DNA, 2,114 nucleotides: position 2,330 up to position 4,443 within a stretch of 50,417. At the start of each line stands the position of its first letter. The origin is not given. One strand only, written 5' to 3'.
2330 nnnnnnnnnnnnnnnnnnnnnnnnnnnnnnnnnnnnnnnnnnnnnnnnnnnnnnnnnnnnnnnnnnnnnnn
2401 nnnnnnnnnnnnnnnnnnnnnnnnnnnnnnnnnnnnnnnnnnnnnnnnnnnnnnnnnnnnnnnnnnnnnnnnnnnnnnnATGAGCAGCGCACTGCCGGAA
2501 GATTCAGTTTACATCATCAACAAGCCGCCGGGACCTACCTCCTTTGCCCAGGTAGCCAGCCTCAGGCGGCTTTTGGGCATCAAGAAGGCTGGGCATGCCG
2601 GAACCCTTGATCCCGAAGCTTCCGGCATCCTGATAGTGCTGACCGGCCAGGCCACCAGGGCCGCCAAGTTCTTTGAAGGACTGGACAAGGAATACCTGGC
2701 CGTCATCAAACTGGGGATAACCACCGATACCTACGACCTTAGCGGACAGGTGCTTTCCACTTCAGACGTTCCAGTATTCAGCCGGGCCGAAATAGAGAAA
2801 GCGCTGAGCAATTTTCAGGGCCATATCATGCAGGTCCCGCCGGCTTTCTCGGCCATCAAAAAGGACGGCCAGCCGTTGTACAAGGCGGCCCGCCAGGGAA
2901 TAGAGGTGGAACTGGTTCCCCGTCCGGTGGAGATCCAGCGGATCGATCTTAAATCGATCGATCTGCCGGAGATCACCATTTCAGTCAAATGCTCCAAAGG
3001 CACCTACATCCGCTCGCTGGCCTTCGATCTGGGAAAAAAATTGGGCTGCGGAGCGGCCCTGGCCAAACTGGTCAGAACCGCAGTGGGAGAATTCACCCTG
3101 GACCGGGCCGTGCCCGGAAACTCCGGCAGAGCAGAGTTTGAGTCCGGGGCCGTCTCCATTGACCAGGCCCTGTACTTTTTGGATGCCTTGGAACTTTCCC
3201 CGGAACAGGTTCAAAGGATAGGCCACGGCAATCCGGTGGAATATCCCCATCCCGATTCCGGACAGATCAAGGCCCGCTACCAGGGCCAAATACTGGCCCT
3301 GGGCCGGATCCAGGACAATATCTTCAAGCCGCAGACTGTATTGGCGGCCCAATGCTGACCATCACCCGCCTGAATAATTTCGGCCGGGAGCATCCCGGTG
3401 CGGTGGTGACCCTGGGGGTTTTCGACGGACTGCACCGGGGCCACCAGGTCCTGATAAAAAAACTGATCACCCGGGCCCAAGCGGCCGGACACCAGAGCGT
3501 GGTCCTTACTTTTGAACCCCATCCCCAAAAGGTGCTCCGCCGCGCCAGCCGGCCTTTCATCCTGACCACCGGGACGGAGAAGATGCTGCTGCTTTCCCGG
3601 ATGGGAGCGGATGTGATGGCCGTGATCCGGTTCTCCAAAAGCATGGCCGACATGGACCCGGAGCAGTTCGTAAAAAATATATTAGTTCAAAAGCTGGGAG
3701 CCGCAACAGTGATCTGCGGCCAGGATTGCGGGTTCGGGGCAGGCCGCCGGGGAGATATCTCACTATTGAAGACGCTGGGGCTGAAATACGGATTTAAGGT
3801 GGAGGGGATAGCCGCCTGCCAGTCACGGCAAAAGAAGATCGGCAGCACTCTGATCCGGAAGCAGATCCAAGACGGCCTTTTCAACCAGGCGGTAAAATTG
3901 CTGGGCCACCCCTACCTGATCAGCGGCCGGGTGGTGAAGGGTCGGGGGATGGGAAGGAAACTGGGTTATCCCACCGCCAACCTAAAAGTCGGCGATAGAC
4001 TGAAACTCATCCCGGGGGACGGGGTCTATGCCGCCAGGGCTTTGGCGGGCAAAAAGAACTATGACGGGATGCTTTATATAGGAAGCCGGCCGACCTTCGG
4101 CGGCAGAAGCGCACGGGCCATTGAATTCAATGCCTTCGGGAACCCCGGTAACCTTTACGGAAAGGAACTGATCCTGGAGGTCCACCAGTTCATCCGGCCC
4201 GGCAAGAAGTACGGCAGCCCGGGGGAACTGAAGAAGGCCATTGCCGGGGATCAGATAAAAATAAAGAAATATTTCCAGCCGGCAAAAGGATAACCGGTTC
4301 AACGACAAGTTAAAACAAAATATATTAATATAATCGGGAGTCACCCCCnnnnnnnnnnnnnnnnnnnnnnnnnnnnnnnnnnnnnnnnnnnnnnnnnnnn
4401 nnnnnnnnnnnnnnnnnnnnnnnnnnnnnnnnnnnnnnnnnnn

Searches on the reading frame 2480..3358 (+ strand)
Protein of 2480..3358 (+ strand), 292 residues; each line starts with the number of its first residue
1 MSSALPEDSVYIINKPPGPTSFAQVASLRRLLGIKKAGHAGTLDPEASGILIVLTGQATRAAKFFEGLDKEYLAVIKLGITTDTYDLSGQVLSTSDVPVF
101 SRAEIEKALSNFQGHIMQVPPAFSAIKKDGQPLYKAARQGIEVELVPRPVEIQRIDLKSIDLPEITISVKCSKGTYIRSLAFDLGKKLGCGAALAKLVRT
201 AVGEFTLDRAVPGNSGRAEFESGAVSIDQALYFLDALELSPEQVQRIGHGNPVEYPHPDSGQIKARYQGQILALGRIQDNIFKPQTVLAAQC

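Call 21: search_protein_families(library=pfam, proteins=[window:2480-3358:+], max_evalue=0.00001)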
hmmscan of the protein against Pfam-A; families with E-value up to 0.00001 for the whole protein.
window:2480-3358:+ (292 aa): 2 families
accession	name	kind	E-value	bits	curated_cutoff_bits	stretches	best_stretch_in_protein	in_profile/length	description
PF01509.24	TruB_N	-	1.2e-55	188.4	27.3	1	29-177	1-149/149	TruB family pseudouridylate synthase (N terminal domain)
PF16198.10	TruB_C_2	-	5.2e-08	33.4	29.3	1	178-211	1-34/66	tRNA pseudouridylate synthase B C-terminal domain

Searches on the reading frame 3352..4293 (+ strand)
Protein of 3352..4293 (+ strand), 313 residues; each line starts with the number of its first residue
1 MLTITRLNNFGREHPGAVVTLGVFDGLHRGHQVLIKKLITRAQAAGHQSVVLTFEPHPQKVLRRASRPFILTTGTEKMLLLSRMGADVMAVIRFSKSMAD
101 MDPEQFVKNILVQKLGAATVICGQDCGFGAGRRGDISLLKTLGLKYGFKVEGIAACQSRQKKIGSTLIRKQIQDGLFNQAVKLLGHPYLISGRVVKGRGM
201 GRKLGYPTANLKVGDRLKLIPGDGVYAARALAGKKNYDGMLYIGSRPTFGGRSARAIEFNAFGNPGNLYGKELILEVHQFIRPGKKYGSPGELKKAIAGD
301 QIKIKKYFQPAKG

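Call 21: search_protein_families(library=pfam, proteins=[window:3352-4293:+], max_evalue=0.00001)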
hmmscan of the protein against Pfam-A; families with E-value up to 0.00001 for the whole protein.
window:3352-4293:+ (313 aa): 2 families
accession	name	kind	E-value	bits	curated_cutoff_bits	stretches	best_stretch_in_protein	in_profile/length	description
PF06574.18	FAD_syn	-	1.9e-47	161.5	27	1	13-166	4-157/158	FAD synthetase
PF01687.23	Flavokinase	-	4.7e-33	114.5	19.6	1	184-308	1-124/124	Riboflavin kinase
